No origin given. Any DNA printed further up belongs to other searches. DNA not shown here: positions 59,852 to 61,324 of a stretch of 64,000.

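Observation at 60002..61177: Transaldolase fused to a C-terminal EF-hand pair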

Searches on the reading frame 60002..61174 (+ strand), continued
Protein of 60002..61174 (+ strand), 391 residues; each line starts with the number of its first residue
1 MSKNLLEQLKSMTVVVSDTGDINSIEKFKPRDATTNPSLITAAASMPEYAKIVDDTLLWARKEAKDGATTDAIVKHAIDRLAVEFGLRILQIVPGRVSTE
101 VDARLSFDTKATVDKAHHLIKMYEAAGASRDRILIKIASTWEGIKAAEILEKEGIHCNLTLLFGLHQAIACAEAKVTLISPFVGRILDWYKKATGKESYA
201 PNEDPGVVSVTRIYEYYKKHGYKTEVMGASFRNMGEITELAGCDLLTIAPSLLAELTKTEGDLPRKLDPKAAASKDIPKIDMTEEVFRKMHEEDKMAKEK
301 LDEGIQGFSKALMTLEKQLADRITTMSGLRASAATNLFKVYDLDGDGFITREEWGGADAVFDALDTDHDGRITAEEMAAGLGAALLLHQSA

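Call 15: list_cluster_members(proteins=[P0033, P0045, P0060, P0075, P0086, P0001])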
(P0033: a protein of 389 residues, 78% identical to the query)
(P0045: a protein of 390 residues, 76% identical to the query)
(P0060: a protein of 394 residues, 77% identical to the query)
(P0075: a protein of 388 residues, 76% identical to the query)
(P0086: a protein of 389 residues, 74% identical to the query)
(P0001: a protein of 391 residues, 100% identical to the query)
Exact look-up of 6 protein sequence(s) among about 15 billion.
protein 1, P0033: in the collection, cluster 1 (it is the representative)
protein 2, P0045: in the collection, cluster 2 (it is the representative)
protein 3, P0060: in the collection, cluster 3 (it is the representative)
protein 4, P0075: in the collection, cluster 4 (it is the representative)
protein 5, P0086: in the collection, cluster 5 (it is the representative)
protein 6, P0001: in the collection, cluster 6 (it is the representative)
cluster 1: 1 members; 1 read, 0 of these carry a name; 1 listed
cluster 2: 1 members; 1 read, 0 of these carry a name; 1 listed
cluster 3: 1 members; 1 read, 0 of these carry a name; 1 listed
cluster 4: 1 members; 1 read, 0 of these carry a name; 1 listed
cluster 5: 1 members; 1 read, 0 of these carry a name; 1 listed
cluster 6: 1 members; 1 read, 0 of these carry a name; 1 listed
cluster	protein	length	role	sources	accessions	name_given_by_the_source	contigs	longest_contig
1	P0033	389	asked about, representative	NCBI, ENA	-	-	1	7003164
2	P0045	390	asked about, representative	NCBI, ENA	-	-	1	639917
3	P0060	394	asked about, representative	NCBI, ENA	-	-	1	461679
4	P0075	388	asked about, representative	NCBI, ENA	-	-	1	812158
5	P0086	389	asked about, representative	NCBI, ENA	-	-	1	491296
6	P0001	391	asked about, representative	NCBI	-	-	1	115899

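Call 16: find_encoding_contigs(protein=P0033, flank=5000, max_places=2)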
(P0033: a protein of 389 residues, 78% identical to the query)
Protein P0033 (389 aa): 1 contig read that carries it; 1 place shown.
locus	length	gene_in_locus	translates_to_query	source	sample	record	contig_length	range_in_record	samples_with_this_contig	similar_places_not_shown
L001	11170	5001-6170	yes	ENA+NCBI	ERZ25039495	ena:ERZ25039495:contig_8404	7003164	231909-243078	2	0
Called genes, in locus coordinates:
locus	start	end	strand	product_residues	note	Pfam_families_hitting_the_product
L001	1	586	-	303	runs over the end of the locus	PF00849:PseudoU_synth_2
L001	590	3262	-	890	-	PF01326:PPDK_N, PF27448:Rph_4th, PF00391:PEP-utilizers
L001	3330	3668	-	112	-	PF00581:Rhodanese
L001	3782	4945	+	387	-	PF03283:PAE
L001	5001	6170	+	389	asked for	PF00923:TAL_FSA, PF00036:EF-hand_1 (faint), PF13202:EF-hand_5 (weak), PF13405:EF-hand_6 (faint), PF13499:EF-hand_7 (faint)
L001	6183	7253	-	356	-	PF01839:FG-GAP (faint), PF13517:FG-GAP_3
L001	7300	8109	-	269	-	-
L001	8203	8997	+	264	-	-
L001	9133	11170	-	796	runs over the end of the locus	PF03176:MMPL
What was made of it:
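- Tried and rejected: They differ from the neighbours in a related 7-Mb contig (call 16).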

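Call 19: search_protein_representatives(protein=window:60002-61174:+)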
Query: 391 residues. Proteins with E-value up to 0.001 (for the whole library): 9437; up to 1e-10: 3420; up to 1e-30: 798. The best 150 are listed.
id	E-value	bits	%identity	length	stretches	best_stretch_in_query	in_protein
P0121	5.6e-142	489.7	56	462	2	6-321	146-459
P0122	6.7e-137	473.0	68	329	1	1-328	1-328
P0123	4.6e-117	407.7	63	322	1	4-322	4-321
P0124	2.5e-109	382.3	57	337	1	3-324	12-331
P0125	2.7e-109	382.2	49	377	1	4-384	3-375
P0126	4.7e-109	381.4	61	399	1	6-310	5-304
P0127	1.8e-108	379.5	58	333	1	3-329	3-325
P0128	3.4e-106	372.0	56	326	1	5-324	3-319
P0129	1.3e-103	363.5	58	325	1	5-323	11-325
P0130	1.5e-102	360.0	63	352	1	4-266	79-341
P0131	1.6e-102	359.9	59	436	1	24-324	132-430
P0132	6.6e-101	354.6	61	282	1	39-319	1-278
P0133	2.8e-100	352.5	57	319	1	4-316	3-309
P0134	3.1e-99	349.1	55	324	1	5-321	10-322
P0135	1.5e-98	346.9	73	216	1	1-216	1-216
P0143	1.9e-88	313.6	39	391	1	4-384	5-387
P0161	4.0e-81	289.5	42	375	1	4-383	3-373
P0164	2.2e-80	287.1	39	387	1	6-384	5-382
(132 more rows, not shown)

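Call 39: predict_structure(alignment_id=A2)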
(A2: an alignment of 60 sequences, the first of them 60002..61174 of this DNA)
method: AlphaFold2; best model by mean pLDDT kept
length: 391 residues; sequences in the alignment: 60
mean_pLDDT: 89.1   pTM: 0.81
mean pLDDT of the five models: 89.1, 88.8, 86.8, 85.8, 84.9
residues with pLDDT >= 90: 262; 70-90: 98; 50-70: 17; < 50: 14
segments of 3 or more residues with pLDDT < 50: 328-331, 382-391
pLDDT, mean of each block of 10 residues (from residue 1): 89 92 91 87 80 91 84 92 95 96 96 98 97 98 99 98 96 98 93 94 97 98 96 95 96 95 95 95 98 96 90 87 67 62 81 70 79 76 40 30
secondary structure, 60 per line:
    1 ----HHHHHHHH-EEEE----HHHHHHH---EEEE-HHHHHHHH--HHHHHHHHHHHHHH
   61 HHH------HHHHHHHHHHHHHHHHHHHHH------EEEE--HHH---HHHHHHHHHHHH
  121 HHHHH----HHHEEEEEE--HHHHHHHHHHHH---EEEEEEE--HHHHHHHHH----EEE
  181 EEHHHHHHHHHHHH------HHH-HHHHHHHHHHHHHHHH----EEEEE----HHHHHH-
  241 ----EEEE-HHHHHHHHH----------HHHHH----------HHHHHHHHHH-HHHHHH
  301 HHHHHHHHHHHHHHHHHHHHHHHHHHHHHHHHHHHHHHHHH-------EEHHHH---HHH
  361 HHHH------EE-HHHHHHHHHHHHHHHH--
elements in order: H5-12 E14-17 H22-28 E32-35 H37-44 H47-63 H70-90 E97-100 H109-125 E133-138 H141-152 E156-162 H165-173 E178-182 H183-194 H205-220 E225-229 H234-239 E245-248 H250-258 H269-273 H284-293 H295-341 H351-354 H358-364 H374-389
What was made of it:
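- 60956..61006 (+): Linker, residues 319-335. It continues the C-terminal TAL helix and is the least conserved part of the protein. The AF2 helix 295-341 drops to pLDDT <50 at residues 328-331 (call 39).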

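Call 43: search_protein_families(library=ncbifam, proteins=[window:60002-60952:+], max_evalue=0.01)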
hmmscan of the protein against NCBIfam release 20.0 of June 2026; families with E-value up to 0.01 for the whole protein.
window:60002-60952:+ (317 aa): 10 families
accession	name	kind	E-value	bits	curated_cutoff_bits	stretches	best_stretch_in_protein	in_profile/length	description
NF008965.0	PRK12309.1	equivalog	4e-175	582.5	550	1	1-317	1-317/392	transaldolase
TIGR00874.1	talAB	equivalog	5.6e-151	502.3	396.2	1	4-317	1-311/317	transaldolase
NF009001.0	PRK12346.1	subfamily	7.4e-128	426.5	439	1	4-316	2-309/316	transaldolase A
TIGR00875.1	fsa_talC_mipB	equivalog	1e-21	77.3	245.95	1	66-258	23-194/213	fructose-6-phosphate aldolase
NF002881.0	PRK03343.1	subfamily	7.4e-17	61.5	367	1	32-175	42-180/370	transaldolase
NF003026.0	PRK03903.1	equivalog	8e-14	51.5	344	1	31-311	31-315/323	transaldolase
TIGR00876.1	tal_mycobact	equivalog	1.2e-11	44.6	233.75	1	32-174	31-168/350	transaldolase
NF007080.0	PRK09533.1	equivalog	3.7e-11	41.6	712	1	26-175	35-180/949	bifunctional transaldolase/phosoglucose isomerase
NF009296.0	PRK12653.1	subfamily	2.2e-09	37.4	306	1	125-248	74-186/220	fructose-6-phosphate aldolase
NF009299.0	PRK12656.1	equivalog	1.5e-05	24.6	214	1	108-238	65-176/222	fructose-6-phosphate aldolase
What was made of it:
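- The curated NCBIfam model includes the tail (call 43).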

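Call 51: fold_search(model_id=the predicted structure, library=pdb)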
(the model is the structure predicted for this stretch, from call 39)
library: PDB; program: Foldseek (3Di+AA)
matches with E <= 10: 1555; with E <= 0.001: 206
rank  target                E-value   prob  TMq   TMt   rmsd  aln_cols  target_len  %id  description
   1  1f05_A                4.2e-40  1.00  0.80  0.97   1.2       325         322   57  CRYSTAL STRUCTURE OF HUMAN TRANSALDOLASE (released 2000-07-13)
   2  2cwn_A                7.8e-40  1.00  0.80  0.97   1.1       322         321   57  Crystal structure of mouse transaldolase (released 2005-12-22)
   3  2e1d_A                2.0e-39  1.00  0.80  0.97   1.1       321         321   57  Crystal structure of mouse transaldolase (released 2007-11-13)
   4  2e1d_B                4.2e-39  1.00  0.80  0.97   1.1       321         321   57  Crystal structure of mouse transaldolase (released 2007-11-13)
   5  1i2q_A                6.8e-39  1.00  0.78  0.96   1.6       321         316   57  CRYSTAL STRUCTURE OF ESCHERICHIA COLI TRANSALDOLASE B MUTANT T156A (released 2001-05-09)
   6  1i2r_A                2.2e-38  1.00  0.78  0.96   1.6       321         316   57  CRYSTAL STRUCTURE OF ESCHERICHIA COLI TRANSALDOLASE B MUTANT S176A (released 2001-05-09)
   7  1i2o_A                2.7e-38  1.00  0.78  0.96   1.6       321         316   57  CRYSTAL STRUCTURE OF ESCHERICHIA COLI TRANSALDOLASE B MUTANT E96A (released 2001-05-09)
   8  1ucw_A                2.8e-38  1.00  0.78  0.96   1.6       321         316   57  COMPLEX OF TRANSALDOLASE WITH THE REDUCED SCHIFF-BASE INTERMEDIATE (released 1997-07-07)
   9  1i2p_A                3.3e-38  1.00  0.78  0.96   1.7       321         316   57  CRYSTAL STRUCTURE OF ESCHERICHIA COLI TRANSALDOLASE B MUTANT D17A (released 2001-05-09)
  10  2cwn_B                3.5e-38  1.00  0.77  0.96   1.5       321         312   56  Crystal structure of mouse transaldolase (released 2005-12-22)
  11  3kof_A                4.1e-38  1.00  0.77  0.95   2.0       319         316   58  Crystal structure of the double mutant F178Y/R181E of E.coli transaldolase B (released 2010-02-23)
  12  1onr_A                5.0e-38  1.00  0.78  0.96   1.6       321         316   58  STRUCTURE OF TRANSALDOLASE B (released 1997-03-12)
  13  9qpk_C                6.2e-38  1.00  0.78  0.96   2.0       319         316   58  E.coli TalB mutant E96Q, F178Y, R300E (released 2026-04-08)
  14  9qpk_B                8.1e-38  1.00  0.78  0.96   1.6       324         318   57  E.coli TalB mutant E96Q, F178Y, R300E (released 2026-04-08)
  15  4rz6_A                8.5e-38  1.00  0.78  0.96   1.6       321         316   57  Transaldolase B E96Q F178Y from E.coli (released 2015-10-07)
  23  3hjz                  1.3e-36  1.00  0.78  0.92   2.2       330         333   59  The structure of an aldolase from Prochlorococcus marinus (released 2009-06-09)
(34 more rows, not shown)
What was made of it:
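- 60044..60955 (+): Transaldolase (TAL_FSA) TIM-barrel domain, residues 15-318. The AF2 model core has pLDDT >90 and TM 0.96-0.97 to human TAL 1f05 and E. coli TalB 1onr (calls 39, 51).
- On Type 1 (TalA/TalB) transaldolase, TIGR00874 / Pfam PF00923: The AF2 model has TM 0.96-0.97 (normalised to target) and rmsd 1.1-1.6 A to 1f05, 2cwn and 1onr (calls 39, 51).
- The linker at 328-331 is below 50 and the EF pair is at 62-81, consistent with a tethered module (calls 39, 51).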

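Call 54: search_protein_families(library=ncbifam, proteins=[P0143, P0164, P0125, P0161, P0122], max_evalue=1e-20)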
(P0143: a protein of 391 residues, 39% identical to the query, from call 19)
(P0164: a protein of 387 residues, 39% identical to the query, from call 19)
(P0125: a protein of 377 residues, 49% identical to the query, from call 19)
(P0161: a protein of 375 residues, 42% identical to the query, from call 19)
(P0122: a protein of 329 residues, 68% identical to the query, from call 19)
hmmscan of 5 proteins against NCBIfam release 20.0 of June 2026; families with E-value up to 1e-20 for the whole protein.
P0143 (391 aa): 3 families
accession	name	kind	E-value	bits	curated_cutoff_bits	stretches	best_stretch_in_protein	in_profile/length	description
NF008965.0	PRK12309.1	equivalog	1.2e-105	353.8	550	1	5-387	4-386/392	transaldolase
TIGR00874.1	talAB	equivalog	2.6e-80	270.1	396.2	1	6-323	2-315/317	transaldolase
NF009001.0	PRK12346.1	subfamily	2.7e-70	237.4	439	1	6-317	3-308/316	transaldolase A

P0164 (387 aa): 3 families
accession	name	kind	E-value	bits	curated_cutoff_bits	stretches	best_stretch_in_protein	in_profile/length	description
NF008965.0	PRK12309.1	equivalog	4.2e-96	322.4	550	1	3-383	4-387/392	transaldolase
TIGR00874.1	talAB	equivalog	1.7e-77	260.9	396.2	1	3-319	1-316/317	transaldolase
NF009001.0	PRK12346.1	subfamily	6.7e-70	236.1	439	1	3-316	2-312/316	transaldolase A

P0125 (377 aa): 3 families
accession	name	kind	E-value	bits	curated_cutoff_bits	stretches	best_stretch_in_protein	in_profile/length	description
NF008965.0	PRK12309.1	equivalog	1.1e-138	462.6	550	1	1-375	2-386/392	transaldolase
TIGR00874.1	talAB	equivalog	3.2e-104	348.7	396.2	1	4-312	2-317/317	transaldolase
NF009001.0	PRK12346.1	subfamily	9.5e-89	298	439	1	5-312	4-316/316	transaldolase A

P0161 (375 aa): 3 families
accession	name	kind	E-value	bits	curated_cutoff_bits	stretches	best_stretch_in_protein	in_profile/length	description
NF008965.0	PRK12309.1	equivalog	1.9e-114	382.8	550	1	1-373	2-385/392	transaldolase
TIGR00874.1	talAB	equivalog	1.3e-75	254.7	396.2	1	5-311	3-317/317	transaldolase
NF009001.0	PRK12346.1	subfamily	1.9e-66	224.7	439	1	5-311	4-316/316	transaldolase A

P0122 (329 aa): 4 families
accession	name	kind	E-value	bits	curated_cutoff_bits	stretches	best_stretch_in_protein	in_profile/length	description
NF008965.0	PRK12309.1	equivalog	2.5e-180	599.7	550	1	1-329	1-329/392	transaldolase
TIGR00874.1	talAB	equivalog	1.5e-143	477.9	396.2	1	4-322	1-316/317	transaldolase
NF009001.0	PRK12346.1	subfamily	1.7e-123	412.2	439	1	4-322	2-315/316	transaldolase A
TIGR00875.1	fsa_talC_mipB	equivalog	2.9e-21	75.9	245.95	0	88-258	45-194/213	fructose-6-phosphate aldolase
